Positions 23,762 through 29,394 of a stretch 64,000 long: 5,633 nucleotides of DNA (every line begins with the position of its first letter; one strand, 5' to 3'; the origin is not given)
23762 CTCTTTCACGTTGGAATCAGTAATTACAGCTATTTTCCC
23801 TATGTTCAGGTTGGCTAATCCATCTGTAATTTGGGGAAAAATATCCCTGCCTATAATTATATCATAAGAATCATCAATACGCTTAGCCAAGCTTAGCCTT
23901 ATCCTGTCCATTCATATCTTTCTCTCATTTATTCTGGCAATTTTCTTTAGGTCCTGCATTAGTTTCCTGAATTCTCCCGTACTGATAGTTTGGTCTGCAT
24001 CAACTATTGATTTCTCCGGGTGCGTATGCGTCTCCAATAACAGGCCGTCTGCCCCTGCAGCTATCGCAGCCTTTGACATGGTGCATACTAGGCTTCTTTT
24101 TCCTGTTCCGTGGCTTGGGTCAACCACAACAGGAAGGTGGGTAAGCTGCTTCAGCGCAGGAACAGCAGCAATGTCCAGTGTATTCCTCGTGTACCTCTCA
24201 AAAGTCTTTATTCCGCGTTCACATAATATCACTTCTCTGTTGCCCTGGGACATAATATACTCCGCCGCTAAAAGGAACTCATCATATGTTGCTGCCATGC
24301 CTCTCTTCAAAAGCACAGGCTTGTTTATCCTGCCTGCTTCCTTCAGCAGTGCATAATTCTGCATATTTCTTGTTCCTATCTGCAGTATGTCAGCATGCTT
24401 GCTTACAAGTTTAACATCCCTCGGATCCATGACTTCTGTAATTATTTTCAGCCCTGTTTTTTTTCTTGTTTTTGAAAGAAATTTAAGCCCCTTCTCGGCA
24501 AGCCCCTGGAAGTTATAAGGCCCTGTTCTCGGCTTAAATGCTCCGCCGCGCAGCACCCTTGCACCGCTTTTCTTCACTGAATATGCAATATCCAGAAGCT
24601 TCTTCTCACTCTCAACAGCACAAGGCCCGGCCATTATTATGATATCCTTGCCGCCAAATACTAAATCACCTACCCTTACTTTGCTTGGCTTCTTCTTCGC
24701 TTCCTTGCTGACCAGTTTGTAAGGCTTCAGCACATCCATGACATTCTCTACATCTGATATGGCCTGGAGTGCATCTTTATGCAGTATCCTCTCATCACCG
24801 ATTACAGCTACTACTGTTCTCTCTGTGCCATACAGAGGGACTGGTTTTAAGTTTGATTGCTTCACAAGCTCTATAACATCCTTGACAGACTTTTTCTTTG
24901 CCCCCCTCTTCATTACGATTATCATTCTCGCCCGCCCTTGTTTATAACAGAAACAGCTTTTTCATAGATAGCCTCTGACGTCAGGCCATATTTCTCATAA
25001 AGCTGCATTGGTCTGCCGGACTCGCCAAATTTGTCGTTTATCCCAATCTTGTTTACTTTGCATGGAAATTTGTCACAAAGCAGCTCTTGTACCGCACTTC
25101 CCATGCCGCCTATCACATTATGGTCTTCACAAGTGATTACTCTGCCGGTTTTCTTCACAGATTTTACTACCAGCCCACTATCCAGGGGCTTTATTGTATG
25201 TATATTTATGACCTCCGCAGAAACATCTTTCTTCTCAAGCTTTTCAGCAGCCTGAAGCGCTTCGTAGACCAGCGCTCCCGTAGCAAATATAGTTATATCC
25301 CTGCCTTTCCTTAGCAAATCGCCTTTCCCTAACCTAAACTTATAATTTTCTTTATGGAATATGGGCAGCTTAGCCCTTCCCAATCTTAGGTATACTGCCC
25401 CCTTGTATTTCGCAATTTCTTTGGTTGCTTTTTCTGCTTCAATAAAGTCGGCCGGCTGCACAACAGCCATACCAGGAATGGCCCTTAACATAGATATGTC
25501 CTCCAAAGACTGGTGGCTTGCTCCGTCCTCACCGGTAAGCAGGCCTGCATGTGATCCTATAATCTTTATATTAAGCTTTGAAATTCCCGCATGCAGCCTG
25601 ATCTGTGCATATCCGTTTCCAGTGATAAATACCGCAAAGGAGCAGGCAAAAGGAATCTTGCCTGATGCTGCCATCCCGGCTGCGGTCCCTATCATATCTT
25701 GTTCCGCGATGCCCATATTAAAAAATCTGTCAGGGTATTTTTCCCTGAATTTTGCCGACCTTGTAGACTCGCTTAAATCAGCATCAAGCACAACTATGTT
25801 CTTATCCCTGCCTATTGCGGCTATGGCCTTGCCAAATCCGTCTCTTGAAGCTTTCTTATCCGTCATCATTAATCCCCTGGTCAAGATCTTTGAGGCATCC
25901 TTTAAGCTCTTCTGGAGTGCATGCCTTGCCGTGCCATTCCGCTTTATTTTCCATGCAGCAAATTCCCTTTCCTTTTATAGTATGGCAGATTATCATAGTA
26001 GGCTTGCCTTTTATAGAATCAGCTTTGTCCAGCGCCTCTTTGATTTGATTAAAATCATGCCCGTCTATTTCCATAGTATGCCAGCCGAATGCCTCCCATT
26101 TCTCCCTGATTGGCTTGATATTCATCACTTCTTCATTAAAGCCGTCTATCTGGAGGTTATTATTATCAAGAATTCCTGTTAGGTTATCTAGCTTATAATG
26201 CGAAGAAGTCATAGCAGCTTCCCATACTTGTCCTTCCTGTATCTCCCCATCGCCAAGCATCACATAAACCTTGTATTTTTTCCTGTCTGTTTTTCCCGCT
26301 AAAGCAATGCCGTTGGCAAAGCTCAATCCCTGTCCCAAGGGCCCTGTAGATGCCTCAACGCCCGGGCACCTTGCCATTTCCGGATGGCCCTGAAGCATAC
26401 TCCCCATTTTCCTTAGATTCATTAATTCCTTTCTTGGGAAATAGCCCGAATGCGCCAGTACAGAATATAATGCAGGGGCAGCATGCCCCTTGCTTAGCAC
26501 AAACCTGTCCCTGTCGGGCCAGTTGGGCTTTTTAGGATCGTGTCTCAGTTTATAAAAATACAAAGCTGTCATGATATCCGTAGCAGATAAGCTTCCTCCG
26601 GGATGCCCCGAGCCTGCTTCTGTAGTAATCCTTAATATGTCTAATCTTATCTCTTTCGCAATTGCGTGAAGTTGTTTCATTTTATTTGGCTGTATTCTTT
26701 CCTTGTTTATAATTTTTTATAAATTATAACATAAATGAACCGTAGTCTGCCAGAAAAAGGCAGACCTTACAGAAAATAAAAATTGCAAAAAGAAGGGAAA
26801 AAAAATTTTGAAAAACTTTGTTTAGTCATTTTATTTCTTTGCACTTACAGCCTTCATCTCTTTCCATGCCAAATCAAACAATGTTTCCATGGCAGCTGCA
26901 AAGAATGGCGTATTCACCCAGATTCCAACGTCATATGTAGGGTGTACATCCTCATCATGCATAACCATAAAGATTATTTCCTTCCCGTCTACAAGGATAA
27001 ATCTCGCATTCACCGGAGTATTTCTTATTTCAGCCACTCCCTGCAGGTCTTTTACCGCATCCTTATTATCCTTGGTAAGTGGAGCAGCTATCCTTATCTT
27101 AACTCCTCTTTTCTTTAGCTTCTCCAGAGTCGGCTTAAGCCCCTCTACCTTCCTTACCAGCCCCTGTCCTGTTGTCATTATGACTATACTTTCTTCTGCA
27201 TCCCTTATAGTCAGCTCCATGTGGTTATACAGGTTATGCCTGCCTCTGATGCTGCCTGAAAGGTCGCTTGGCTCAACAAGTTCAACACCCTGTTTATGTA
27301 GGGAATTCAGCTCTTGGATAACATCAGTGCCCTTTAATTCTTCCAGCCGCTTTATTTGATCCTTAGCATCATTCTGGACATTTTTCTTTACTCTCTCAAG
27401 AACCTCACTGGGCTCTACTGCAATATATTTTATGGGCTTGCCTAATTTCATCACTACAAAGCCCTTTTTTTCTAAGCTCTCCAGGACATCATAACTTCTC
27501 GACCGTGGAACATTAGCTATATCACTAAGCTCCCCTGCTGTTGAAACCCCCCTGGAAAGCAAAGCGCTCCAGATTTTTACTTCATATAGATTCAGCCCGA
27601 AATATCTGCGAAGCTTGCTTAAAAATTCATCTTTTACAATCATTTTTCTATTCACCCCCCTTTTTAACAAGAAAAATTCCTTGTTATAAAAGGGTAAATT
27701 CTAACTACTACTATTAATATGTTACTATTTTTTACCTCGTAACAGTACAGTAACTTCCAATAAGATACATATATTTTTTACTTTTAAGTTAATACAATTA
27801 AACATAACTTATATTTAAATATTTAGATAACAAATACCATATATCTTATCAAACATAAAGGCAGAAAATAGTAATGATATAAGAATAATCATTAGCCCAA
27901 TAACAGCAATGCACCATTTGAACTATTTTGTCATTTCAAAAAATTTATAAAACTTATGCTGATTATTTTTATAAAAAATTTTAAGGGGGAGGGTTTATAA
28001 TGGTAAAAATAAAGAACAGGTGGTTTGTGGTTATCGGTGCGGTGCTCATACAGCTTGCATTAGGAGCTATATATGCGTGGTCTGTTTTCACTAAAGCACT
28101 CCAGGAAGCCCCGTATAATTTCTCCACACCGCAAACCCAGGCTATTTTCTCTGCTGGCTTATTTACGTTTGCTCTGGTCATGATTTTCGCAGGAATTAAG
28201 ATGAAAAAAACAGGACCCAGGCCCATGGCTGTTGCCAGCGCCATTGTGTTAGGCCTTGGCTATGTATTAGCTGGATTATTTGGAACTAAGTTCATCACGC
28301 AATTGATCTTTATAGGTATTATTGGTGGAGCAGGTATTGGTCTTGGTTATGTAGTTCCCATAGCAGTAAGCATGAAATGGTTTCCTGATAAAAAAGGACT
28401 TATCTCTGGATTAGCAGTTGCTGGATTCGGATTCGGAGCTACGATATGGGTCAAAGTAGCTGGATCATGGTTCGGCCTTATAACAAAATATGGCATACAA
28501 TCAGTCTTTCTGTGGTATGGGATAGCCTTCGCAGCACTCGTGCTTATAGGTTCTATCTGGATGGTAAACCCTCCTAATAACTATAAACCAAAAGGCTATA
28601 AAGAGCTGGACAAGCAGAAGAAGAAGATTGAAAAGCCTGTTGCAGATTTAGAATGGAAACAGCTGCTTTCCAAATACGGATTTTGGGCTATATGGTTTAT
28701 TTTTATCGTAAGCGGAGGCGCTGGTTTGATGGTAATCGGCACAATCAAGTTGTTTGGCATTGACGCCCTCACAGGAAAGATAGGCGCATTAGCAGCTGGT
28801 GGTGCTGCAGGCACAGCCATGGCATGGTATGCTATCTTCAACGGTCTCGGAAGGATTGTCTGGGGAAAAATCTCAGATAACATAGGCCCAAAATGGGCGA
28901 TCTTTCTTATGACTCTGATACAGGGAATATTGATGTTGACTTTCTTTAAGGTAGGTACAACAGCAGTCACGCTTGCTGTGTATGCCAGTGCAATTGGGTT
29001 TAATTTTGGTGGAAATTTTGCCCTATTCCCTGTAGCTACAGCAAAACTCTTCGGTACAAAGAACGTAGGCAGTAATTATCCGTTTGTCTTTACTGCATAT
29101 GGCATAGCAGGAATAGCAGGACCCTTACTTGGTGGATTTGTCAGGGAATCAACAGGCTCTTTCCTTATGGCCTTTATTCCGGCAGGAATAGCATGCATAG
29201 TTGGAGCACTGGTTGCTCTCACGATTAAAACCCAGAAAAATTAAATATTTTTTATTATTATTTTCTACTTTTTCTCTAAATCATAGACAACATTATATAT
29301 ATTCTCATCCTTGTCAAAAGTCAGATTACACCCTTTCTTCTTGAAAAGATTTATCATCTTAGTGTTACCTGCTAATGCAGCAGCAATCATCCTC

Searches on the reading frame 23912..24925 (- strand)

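Call 19: search_protein_families(library=pfam, proteins=[window:23912-24925:-], max_evalue=0.00001)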
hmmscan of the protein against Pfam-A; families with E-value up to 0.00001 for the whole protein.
window:23912-24925:- (337 aa): 3 families
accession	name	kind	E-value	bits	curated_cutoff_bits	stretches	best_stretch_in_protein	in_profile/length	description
PF00793.26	DAHP_synth_1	-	2.3e-77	260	25.5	1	91-328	13-266/270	DAHP synthetase I family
PF18152.6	DAHP_snth_FXD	-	5.4e-20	71.4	27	1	1-67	1-67/67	DAHP synthase ferredoxin-like domain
PF03102.20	NeuB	-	2.1e-11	44.2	22.1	1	142-332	53-235/241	NeuB family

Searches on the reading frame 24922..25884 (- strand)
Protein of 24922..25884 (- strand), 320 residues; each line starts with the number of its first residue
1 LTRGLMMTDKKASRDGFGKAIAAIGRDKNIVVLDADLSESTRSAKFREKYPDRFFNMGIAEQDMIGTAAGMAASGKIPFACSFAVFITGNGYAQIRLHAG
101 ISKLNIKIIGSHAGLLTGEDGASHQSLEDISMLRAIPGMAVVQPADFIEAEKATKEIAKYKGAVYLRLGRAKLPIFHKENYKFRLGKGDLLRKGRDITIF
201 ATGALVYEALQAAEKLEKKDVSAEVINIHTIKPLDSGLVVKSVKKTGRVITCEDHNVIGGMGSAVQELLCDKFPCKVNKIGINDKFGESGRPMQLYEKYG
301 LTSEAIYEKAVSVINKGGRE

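Call 19: search_protein_families(library=pfam, proteins=[window:24922-25884:-], max_evalue=0.00001)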
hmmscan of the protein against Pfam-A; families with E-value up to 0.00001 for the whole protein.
window:24922-25884:- (320 aa): 3 families
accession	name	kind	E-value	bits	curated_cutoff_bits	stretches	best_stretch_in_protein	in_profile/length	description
PF02779.29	Transket_pyr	-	2.1e-40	138.6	27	1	11-174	3-173/174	Transketolase, pyrimidine binding domain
PF02780.25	Transketolase_C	-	5.4e-34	117.2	25.9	1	186-306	1-124/124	Transketolase, C-terminal domain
PF22613.1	Transketolase_C_1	-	2.3e-07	31.5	27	1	193-302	10-113/113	Transketolase-like TK C-terminal domain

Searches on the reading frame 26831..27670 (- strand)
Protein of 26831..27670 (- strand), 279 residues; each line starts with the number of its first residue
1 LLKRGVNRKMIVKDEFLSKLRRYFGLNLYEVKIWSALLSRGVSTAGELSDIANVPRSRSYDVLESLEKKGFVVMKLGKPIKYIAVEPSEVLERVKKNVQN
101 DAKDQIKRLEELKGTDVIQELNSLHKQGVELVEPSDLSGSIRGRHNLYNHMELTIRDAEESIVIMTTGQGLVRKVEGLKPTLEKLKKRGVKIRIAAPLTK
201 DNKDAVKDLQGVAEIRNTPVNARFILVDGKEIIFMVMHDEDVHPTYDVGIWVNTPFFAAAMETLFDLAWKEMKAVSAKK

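Call 3: search_protein_families(library=pfam, proteins=[window:26831-27670:-], max_evalue=0.001)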
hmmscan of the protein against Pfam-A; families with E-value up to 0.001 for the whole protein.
window:26831-27670:- (279 aa): 2 families
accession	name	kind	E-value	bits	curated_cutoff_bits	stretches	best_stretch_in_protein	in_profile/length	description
PF01978.25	TrmB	-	1.4e-19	70.1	25.6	1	23-87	3-67/68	Sugar-specific transcriptional regulator TrmB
PF11495.14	Regulator_TrmB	-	9e-07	28.8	22.2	1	141-276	5-136/233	Archaeal transcriptional regulator TrmB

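Call 80: search_protein_families(library=ncbifam, proteins=[window:26831-27670:-], max_evalue=0.00001)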
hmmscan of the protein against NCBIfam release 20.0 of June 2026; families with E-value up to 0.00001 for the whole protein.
window:26831-27670:- (279 aa): 4 families
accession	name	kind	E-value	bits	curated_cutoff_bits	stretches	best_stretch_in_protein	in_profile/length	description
NF041141.1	tran_reg_TrmBL2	equivalog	1e-21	77.6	530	1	12-195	2-179/264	HTH-type transcriptional regulator TrmBL2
NF047390.1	TransRegTrmBL1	equivalog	6.5e-17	61.5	650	1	13-167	3-142/341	HTH-type sugar sensing transcriptional regulator TrmBL1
NF047392.1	TransRegTrmBHalo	equivalog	3.2e-14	52.7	500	1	17-101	9-93/349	HTH-type sugar sensing transcriptional regulator TrmB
NF040851.1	tran_reg_TrmB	equivalog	9.8e-13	48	600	1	13-116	4-106/338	HTH-type sugar-sensing transcriptional regulator TrmB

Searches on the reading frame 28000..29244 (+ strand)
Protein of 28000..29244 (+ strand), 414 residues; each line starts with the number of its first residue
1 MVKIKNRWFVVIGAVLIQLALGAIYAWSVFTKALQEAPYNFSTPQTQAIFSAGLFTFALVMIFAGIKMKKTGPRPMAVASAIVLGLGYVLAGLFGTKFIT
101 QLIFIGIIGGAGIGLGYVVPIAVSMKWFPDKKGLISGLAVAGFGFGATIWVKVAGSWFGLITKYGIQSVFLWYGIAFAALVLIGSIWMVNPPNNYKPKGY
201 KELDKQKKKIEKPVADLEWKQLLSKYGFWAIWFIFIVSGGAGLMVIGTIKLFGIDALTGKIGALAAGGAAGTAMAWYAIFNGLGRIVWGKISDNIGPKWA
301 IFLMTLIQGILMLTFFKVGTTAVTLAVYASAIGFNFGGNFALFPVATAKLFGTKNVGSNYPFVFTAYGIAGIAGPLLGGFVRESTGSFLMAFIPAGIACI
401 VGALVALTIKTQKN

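Call 3: search_protein_families(library=pfam, proteins=[window:28000-29244:+], max_evalue=0.001)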
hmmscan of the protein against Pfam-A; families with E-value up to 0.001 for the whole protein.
window:28000-29244:+ (414 aa): 2 families
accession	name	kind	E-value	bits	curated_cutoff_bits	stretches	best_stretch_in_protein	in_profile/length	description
PF07690.21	MFS_1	-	5.3e-32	111.5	33.4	2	25-272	10-254/347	Major Facilitator Superfamily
PF06779.20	MFS_4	-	6.4e-06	26.2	26.3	0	52-235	39-210/364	Uncharacterised MFS-type transporter YbfB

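Call 4: search_protein_families(library=ncbifam, proteins=[window:28000-29244:+], max_evalue=0.001)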
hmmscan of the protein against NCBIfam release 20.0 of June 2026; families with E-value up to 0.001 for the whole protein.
window:28000-29244:+ (414 aa): 9 families
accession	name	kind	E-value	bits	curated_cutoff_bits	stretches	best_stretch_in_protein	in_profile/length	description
NF049980.1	SfMCT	equivalog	4.3e-105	351.5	320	1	7-397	1-377/378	L-lactate MFS transporter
TIGR00890.1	2A0111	subfamily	5.8e-56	190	374.85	1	7-401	2-373/377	oxalate/formate antiport family MFS transporter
TIGR04259.1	oxa_formateAnti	equivalog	1.1e-45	156.3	335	1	7-409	1-391/405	oxalate/formate MFS antiporter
NF038246.1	bile_salt_MFS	equivalog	2.4e-11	43.2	400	1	6-406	2-400/408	conjugated bile salt MFS transporter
TIGR00886.1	2A0108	subfamily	3.6e-08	32.9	311.7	1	17-348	10-350/368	NarK family nitrate/nitrite MFS transporter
TIGR00895.1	2A0115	subfamily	1.7e-07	30.5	418.55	1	7-380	15-396/398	aromatic acid/H+ symport family MFS transporter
NF007782.0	PRK10473.1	subfamily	0.00011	21.5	417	1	40-132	34-124/394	MdtL family multidrug efflux MFS transporter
TIGR00894.1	2A0114euk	subfamily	0.00014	20.6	626.45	1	33-210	65-241/465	Na(+)-dependent inorganic phosphate cotransporter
TIGR00881.1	2A0104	subfamily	0.00065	18.8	407.75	1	271-409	33-170/379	phosphoglycerate transporter protein PgtP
